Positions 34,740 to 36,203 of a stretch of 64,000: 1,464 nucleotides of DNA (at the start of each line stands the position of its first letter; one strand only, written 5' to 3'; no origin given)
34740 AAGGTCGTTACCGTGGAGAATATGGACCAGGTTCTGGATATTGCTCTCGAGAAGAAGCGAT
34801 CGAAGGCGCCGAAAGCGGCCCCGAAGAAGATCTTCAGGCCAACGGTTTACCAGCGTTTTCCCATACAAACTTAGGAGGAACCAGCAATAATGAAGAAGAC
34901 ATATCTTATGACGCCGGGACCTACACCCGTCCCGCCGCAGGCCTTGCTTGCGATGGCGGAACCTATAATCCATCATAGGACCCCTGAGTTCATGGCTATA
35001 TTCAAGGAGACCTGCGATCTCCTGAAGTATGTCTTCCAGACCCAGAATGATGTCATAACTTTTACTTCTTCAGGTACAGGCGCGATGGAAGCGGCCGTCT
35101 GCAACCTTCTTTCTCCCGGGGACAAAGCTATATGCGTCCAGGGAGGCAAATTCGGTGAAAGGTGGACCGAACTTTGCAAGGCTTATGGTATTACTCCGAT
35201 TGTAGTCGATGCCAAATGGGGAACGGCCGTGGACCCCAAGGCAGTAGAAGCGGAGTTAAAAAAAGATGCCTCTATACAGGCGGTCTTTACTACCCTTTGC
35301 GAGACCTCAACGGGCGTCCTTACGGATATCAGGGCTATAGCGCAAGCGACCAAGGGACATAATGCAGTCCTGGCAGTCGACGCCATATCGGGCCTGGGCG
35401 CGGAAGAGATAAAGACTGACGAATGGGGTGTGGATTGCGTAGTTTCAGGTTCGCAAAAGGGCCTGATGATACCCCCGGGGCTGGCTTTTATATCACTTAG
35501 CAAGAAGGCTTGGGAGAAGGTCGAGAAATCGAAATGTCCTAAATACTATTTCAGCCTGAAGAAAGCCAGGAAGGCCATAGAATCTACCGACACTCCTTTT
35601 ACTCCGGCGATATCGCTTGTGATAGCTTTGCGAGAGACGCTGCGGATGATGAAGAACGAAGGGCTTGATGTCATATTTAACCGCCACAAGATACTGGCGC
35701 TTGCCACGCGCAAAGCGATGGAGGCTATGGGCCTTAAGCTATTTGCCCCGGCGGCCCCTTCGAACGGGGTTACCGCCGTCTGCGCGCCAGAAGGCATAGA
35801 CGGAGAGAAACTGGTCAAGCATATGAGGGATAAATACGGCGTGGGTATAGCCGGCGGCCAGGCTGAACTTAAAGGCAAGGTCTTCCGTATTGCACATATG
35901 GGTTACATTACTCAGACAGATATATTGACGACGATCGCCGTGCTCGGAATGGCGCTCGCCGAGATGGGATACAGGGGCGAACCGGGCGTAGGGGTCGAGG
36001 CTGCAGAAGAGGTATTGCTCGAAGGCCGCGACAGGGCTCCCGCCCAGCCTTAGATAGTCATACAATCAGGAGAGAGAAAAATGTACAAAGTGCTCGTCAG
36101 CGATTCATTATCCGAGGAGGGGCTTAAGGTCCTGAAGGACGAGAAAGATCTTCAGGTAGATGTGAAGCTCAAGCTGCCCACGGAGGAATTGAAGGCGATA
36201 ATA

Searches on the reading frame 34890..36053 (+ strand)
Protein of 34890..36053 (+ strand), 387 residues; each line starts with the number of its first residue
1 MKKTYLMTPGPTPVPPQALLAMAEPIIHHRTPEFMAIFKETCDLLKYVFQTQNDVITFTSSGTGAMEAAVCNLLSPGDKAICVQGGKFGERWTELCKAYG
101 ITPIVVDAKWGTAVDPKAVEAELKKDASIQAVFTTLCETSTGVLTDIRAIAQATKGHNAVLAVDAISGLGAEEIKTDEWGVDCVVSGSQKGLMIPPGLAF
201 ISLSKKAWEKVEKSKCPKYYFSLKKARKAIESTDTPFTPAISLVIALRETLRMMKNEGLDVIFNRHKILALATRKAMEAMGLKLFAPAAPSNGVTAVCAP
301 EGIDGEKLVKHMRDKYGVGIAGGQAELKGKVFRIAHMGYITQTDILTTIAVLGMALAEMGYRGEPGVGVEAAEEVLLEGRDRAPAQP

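Call 24: search_protein_families(library=pfam, proteins=[window:34890-36053:+], max_evalue=0.001)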
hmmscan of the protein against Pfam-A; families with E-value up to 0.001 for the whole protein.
window:34890-36053:+ (387 aa): 4 families
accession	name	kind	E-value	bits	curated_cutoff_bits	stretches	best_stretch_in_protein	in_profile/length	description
PF00266.25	Aminotran_5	-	1.3e-31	110.3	21.5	1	5-325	2-340/371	Aminotransferase class-V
PF01053.26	Cys_Met_Meta_PP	-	1.5e-06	27.4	27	1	58-187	72-195/381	Cys/Met metabolism PLP-dependent enzyme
PF00155.27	Aminotran_1_2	-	6.1e-06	26.1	19.7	1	40-167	50-188/361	Aminotransferase class I and II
PF01212.27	Beta_elim_lyase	-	0.00078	19.3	27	0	54-244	48-215/288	Beta-eliminating lyase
